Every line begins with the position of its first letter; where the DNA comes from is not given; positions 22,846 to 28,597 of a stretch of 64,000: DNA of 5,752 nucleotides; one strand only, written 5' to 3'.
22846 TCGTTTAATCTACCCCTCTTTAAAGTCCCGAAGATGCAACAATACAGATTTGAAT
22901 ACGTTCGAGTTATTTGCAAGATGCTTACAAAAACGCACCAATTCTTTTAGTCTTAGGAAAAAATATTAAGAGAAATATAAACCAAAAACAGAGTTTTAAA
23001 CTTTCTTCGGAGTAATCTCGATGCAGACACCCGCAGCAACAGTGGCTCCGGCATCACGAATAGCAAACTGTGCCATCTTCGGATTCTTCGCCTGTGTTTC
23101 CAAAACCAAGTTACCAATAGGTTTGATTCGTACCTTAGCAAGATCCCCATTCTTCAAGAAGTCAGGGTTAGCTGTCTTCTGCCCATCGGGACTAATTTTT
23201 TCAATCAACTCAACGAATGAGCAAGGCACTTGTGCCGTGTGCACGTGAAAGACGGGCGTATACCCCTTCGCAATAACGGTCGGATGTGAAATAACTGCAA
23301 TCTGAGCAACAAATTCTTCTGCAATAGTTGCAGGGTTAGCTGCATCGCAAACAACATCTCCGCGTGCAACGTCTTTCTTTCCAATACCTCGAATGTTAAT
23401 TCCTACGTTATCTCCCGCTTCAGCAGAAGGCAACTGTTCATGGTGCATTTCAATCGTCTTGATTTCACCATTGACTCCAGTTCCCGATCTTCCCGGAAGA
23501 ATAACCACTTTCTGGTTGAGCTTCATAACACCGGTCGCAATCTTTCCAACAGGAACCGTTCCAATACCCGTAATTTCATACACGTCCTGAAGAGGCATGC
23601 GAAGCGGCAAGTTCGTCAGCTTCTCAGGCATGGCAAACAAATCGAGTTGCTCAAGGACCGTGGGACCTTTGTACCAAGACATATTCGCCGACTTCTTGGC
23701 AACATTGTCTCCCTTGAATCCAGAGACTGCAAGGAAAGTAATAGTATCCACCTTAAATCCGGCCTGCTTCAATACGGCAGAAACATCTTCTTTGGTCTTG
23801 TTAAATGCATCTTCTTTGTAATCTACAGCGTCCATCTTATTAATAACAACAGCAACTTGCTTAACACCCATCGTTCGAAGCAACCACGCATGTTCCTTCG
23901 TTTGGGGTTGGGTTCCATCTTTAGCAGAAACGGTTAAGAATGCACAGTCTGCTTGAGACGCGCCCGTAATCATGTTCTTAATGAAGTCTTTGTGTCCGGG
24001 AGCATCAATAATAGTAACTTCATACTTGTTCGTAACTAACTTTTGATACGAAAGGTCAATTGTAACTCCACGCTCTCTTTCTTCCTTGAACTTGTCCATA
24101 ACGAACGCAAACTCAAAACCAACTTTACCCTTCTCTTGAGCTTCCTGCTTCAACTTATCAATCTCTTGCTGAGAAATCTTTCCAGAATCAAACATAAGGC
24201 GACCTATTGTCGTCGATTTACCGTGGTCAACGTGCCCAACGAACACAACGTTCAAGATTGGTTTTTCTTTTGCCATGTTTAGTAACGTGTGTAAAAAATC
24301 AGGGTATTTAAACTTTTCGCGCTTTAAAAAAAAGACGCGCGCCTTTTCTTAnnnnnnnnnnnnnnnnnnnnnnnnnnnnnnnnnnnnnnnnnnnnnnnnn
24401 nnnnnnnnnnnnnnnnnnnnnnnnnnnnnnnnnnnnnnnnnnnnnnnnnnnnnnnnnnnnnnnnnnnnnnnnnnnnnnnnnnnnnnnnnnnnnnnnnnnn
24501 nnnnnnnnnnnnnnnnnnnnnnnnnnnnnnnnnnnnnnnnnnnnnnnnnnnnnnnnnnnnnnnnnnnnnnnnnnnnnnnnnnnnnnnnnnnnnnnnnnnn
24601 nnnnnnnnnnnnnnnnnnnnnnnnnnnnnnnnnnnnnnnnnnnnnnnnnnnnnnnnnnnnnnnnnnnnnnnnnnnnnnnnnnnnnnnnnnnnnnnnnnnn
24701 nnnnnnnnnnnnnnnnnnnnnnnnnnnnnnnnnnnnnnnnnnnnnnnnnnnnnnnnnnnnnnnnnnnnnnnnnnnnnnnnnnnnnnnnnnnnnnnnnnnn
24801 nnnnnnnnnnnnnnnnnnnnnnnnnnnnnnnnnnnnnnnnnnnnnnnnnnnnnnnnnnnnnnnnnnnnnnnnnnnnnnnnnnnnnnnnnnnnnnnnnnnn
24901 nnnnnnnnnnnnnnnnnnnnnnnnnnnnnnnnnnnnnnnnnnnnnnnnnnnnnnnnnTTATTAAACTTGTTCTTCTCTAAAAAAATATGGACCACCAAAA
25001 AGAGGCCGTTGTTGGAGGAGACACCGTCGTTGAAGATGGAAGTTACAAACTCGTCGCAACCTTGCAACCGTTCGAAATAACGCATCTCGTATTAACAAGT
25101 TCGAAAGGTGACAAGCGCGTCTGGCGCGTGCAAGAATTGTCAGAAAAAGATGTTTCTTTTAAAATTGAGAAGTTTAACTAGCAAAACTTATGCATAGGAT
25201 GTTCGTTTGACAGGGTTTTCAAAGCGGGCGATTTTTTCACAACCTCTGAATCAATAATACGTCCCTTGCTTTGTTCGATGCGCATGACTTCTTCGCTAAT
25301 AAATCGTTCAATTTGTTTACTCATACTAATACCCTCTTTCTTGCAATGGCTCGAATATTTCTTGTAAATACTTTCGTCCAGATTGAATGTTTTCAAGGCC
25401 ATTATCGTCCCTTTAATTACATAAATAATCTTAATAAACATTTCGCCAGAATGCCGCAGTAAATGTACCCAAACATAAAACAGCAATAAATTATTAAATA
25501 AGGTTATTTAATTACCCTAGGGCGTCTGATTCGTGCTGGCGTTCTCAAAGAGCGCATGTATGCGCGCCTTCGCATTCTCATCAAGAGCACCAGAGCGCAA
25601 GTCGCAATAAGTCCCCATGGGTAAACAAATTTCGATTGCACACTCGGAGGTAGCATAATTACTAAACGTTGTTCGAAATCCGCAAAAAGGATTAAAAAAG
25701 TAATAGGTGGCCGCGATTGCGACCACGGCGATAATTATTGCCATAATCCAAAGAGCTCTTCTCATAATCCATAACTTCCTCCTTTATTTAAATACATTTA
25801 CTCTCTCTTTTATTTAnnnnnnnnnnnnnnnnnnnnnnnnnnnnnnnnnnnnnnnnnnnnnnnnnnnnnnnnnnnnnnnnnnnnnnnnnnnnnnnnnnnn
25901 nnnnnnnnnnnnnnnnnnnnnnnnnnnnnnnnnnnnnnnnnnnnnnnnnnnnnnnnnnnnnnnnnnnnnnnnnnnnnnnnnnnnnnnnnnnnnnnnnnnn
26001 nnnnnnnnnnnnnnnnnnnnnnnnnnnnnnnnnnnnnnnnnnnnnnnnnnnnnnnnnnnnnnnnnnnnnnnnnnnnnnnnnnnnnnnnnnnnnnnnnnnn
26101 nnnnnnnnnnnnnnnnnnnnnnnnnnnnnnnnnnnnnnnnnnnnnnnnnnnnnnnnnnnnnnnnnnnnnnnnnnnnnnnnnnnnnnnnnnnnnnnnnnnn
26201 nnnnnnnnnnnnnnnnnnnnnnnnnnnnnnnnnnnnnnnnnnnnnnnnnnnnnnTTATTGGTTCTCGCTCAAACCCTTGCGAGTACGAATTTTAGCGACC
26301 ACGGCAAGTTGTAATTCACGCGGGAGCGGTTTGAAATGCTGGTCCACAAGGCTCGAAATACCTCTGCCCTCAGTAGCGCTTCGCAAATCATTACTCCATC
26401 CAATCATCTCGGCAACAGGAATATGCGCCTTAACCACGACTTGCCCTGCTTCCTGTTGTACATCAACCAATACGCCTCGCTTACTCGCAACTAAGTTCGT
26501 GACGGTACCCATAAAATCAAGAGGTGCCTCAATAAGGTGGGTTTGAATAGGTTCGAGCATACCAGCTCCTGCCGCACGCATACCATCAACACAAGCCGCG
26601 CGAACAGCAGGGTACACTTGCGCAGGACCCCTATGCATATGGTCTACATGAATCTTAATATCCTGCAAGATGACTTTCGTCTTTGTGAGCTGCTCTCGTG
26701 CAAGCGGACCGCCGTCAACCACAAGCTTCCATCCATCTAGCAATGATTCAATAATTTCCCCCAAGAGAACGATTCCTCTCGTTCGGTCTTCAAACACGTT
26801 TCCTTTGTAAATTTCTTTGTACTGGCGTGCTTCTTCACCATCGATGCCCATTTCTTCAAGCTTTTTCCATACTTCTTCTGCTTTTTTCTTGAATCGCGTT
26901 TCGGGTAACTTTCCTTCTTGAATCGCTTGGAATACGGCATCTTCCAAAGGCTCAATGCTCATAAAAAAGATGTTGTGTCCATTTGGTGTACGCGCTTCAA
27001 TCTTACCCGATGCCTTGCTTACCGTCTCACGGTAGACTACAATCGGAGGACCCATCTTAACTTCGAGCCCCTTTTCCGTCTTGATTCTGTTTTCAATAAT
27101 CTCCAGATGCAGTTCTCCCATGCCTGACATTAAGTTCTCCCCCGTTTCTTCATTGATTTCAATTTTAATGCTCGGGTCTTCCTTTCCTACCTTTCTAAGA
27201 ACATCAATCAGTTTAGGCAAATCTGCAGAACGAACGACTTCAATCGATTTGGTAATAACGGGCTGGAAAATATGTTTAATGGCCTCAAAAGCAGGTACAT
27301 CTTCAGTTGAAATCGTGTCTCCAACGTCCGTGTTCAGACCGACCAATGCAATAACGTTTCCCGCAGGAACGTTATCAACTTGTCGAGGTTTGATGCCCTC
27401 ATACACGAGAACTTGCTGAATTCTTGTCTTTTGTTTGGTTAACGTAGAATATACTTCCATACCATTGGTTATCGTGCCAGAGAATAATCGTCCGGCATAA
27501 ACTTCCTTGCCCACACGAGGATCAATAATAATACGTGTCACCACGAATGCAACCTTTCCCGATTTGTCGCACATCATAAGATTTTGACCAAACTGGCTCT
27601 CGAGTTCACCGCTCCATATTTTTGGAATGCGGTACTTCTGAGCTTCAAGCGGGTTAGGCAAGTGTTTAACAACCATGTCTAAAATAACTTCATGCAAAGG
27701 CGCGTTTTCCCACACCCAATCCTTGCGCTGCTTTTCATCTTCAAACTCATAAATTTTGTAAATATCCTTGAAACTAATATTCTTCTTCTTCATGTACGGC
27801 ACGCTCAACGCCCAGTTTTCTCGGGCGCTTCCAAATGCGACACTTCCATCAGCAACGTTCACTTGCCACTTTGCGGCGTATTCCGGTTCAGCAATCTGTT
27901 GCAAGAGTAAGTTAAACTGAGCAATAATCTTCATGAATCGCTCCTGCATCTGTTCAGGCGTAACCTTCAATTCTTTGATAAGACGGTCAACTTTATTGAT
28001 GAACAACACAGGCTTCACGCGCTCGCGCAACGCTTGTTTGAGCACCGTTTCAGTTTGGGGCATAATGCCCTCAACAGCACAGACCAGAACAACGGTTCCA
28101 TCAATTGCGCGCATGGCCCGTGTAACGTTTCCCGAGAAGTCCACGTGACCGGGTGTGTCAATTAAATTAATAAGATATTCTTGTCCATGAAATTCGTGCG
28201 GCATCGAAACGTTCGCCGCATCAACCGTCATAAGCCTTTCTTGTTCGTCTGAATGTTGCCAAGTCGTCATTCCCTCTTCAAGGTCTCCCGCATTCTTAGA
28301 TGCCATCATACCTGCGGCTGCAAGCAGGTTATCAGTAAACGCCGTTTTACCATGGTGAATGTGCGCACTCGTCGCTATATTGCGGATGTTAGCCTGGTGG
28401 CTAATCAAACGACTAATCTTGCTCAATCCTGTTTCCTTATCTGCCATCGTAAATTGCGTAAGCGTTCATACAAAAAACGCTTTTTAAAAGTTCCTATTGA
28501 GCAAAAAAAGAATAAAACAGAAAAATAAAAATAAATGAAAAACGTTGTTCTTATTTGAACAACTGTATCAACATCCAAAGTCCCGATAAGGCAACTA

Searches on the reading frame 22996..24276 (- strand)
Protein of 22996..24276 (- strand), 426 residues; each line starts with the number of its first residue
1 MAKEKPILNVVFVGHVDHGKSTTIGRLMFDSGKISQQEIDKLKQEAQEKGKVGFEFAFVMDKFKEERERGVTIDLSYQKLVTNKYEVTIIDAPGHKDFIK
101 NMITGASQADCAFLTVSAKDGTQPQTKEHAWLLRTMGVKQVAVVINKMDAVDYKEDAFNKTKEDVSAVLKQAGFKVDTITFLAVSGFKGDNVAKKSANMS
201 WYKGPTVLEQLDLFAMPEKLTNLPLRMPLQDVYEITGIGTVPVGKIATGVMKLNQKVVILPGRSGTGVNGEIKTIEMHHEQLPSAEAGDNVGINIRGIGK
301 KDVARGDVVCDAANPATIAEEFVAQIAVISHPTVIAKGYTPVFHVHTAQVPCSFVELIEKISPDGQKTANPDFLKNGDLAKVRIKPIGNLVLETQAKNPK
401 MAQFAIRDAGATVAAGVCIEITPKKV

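Call 57: search_protein_families(library=pfam, proteins=[window:22996-24276:-], max_evalue=0.00001)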
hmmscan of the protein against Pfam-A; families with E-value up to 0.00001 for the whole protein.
window:22996-24276:- (426 aa): 5 families
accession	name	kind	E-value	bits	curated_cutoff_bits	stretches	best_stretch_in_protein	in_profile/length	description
PF00009.33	GTP_EFTU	-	8e-57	192.3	26.5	1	5-210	1-181/188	Elongation factor Tu GTP binding domain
PF22594.2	GTP-eEF1A_C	-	3.7e-27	95.1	27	1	321-418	1-100/101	GTP-eEF1A C-terminal domain-like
PF03143.23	GTP_EFTU_D3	-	1.9e-25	89.6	27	1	317-421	3-105/106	Elongation factor Tu C-terminal domain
PF03144.31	GTP_EFTU_D2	-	2e-17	63.8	30.3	1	239-310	1-73/73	Elongation factor Tu domain 2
PF01926.29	MMR_HSR1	-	5e-07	30.3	21.9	0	10-147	2-113/113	50S ribosome-binding GTPase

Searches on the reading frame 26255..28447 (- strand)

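Call 57: search_protein_families(library=pfam, proteins=[window:26255-28447:-], max_evalue=0.00001)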
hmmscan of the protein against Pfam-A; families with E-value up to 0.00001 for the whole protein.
window:26255-28447:- (730 aa): 6 families
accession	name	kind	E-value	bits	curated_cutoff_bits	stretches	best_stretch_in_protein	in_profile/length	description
PF00009.33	GTP_EFTU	-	3.5e-50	170.7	26.5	1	20-264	2-187/188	Elongation factor Tu GTP binding domain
PF14492.12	EFG_III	-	2.1e-22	79.4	27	1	395-466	3-74/75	Elongation Factor G, domain III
PF00679.30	EFG_C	-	1.9e-19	69.9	27.9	1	630-713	2-86/89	Elongation factor G C-terminus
PF03764.24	EFG_IV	-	3e-18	66.2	24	1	519-626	9-120/121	Elongation factor G, domain IV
PF03144.31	GTP_EFTU_D2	-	2e-10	41.4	30.3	1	316-379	3-72/73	Elongation factor Tu domain 2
PF22042.2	EF-G_D2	-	7.2e-08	32.9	27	1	302-381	5-83/84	Elongation factor G domain 2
